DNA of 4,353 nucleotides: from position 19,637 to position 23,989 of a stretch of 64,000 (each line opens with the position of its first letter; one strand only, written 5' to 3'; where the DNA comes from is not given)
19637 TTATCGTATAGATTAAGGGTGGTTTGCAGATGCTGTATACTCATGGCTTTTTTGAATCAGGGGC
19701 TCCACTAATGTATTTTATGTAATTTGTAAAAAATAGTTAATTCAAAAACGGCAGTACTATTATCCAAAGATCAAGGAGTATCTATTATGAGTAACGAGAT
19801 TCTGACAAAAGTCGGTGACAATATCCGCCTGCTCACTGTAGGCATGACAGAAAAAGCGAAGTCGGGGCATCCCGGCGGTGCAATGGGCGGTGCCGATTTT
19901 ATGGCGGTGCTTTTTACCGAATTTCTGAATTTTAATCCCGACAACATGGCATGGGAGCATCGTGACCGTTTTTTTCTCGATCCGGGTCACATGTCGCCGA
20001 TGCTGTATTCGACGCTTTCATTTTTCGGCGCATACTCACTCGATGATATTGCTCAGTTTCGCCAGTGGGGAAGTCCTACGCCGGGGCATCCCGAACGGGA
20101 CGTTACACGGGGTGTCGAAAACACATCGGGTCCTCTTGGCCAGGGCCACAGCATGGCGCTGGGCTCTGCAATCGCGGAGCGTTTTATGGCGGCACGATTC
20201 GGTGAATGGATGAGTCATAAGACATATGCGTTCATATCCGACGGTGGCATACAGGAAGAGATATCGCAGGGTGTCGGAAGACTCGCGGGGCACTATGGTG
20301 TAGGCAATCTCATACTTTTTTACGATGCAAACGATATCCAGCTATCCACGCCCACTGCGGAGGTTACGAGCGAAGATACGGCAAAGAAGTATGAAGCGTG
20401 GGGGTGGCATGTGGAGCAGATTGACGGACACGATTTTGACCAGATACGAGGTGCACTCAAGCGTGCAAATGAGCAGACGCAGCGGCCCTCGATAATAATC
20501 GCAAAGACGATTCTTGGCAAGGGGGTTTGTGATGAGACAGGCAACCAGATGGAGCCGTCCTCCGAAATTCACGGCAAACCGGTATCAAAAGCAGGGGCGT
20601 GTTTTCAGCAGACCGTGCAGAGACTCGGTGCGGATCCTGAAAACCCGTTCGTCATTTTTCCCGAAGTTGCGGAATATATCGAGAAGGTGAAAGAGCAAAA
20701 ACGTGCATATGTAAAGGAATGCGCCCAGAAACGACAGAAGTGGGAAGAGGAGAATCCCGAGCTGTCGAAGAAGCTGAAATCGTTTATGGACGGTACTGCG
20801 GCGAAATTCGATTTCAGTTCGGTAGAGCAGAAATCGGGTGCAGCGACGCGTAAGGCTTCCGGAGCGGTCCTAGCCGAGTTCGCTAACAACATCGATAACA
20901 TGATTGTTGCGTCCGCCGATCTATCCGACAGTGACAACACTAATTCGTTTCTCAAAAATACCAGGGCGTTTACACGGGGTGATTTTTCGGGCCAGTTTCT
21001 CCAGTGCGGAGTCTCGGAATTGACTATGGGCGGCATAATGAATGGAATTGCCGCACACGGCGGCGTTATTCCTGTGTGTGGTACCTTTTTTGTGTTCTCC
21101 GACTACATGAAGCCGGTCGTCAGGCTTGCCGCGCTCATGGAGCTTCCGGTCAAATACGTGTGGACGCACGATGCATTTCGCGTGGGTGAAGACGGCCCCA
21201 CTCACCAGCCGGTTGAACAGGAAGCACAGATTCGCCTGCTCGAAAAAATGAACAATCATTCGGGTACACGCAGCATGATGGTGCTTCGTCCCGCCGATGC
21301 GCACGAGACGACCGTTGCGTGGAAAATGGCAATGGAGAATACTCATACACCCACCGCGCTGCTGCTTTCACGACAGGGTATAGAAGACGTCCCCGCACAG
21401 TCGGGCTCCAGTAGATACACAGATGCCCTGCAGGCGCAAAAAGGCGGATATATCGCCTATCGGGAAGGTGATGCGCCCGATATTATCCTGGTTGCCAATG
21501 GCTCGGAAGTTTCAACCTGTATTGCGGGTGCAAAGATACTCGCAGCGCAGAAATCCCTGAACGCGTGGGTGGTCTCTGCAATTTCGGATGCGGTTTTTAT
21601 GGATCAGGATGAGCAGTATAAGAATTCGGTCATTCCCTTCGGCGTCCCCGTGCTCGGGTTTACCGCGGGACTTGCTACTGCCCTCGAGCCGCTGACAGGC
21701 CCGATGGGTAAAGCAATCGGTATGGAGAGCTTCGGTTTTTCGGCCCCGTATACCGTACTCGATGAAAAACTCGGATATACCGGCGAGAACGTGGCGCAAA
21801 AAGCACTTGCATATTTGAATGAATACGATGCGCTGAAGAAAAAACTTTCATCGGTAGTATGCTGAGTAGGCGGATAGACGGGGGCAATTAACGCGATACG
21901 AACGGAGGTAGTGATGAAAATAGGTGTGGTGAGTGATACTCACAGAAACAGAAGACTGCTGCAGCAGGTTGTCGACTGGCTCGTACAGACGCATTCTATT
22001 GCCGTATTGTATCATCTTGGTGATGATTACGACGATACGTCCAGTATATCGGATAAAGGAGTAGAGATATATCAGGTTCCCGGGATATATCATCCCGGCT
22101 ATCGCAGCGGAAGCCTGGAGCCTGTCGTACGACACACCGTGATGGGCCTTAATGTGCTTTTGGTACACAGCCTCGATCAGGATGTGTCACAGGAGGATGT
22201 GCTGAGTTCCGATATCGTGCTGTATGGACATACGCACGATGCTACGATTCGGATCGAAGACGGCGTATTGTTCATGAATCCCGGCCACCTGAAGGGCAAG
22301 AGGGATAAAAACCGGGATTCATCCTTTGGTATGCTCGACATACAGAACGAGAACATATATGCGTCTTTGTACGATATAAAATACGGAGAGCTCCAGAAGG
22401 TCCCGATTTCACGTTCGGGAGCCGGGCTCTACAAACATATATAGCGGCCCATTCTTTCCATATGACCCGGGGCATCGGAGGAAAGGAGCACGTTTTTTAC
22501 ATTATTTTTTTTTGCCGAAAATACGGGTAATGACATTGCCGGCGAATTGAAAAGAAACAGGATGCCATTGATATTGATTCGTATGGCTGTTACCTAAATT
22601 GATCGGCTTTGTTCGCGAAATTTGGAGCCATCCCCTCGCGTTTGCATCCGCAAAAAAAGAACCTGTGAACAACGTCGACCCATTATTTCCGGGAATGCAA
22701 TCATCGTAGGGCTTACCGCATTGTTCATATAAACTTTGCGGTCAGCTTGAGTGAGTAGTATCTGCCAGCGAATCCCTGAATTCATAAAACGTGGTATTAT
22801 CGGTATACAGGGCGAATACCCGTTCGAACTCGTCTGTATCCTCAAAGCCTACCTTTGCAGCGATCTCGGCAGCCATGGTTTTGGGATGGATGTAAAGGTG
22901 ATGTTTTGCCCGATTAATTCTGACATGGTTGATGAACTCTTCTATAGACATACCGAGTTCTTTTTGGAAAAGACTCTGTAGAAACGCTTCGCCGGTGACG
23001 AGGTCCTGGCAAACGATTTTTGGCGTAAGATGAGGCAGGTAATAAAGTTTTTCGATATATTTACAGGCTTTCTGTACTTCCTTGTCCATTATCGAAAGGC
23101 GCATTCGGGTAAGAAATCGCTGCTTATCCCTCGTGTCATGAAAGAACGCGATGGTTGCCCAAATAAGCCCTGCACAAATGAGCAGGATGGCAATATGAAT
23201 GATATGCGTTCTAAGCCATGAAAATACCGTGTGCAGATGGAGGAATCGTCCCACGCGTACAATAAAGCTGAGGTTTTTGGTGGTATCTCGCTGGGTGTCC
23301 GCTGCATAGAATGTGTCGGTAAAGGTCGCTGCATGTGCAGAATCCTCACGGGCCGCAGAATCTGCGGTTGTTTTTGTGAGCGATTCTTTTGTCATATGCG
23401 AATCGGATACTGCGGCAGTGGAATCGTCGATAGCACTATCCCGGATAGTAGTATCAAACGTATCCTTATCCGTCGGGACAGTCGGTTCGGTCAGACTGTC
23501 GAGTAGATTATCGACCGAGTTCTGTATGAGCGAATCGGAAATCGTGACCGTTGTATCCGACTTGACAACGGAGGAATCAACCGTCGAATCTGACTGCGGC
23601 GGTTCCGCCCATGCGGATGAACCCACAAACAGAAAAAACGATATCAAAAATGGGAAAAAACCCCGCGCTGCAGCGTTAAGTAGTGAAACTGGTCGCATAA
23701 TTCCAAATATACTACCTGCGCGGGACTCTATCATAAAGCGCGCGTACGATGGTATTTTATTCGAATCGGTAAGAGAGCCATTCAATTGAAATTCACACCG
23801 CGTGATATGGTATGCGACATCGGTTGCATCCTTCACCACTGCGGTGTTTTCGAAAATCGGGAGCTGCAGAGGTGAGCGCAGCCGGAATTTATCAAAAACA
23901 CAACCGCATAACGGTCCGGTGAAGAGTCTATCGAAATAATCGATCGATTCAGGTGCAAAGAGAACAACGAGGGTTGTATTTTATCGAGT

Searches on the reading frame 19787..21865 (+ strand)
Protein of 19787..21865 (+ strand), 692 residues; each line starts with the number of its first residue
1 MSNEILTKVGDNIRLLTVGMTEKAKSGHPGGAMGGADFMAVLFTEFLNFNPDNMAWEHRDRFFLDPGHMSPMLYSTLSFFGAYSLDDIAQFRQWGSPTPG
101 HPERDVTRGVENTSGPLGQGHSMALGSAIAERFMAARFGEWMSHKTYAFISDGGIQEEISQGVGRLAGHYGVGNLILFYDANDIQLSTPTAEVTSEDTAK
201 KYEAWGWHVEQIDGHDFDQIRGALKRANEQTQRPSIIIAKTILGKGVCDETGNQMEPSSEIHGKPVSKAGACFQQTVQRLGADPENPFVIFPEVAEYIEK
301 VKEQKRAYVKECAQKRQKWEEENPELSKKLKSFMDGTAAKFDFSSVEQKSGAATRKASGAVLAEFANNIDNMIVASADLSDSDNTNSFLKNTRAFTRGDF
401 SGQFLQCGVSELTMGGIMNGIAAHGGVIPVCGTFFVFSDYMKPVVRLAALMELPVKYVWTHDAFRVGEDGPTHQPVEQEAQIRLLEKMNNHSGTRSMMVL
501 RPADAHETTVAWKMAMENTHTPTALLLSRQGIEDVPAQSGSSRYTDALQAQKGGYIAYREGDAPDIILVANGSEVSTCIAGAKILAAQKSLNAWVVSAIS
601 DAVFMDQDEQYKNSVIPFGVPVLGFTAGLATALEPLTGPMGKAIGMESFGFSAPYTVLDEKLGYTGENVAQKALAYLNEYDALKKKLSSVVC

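Call 47: search_protein_families(library=pfam, proteins=[window:19787-21865:+], max_evalue=0.00001)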
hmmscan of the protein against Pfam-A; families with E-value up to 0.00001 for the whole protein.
window:19787-21865:+ (692 aa): 3 families
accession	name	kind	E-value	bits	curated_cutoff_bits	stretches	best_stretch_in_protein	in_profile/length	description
PF00456.26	Transketolase_N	-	1.7e-86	290.7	22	1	9-337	5-332/334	Transketolase, thiamine diphosphate binding domain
PF02779.29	Transket_pyr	-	3.8e-42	144.3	27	1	352-530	3-170/174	Transketolase, pyrimidine binding domain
PF22613.1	Transketolase_C_1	-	1.3e-23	83.8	27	1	553-665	1-113/113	Transketolase-like TK C-terminal domain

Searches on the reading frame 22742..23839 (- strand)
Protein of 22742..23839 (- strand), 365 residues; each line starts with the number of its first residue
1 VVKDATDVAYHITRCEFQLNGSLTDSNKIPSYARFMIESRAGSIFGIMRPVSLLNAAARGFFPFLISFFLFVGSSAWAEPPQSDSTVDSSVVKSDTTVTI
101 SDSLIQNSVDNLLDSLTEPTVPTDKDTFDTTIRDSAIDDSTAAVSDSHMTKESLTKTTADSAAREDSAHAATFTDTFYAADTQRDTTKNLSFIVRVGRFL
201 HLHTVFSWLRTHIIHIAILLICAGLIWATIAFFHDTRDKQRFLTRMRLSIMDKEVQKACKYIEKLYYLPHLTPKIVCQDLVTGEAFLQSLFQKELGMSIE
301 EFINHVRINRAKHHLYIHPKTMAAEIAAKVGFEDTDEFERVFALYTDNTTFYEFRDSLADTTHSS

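Call 47: search_protein_families(library=pfam, proteins=[window:22742-23839:-], max_evalue=0.00001)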
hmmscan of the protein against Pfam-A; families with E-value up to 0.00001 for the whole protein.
window:22742-23839:- (365 aa): 1 family
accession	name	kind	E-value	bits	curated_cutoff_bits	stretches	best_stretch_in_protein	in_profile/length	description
PF12833.13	HTH_18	-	4.5e-12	46.5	33.6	1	283-346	8-70/80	Helix-turn-helix domain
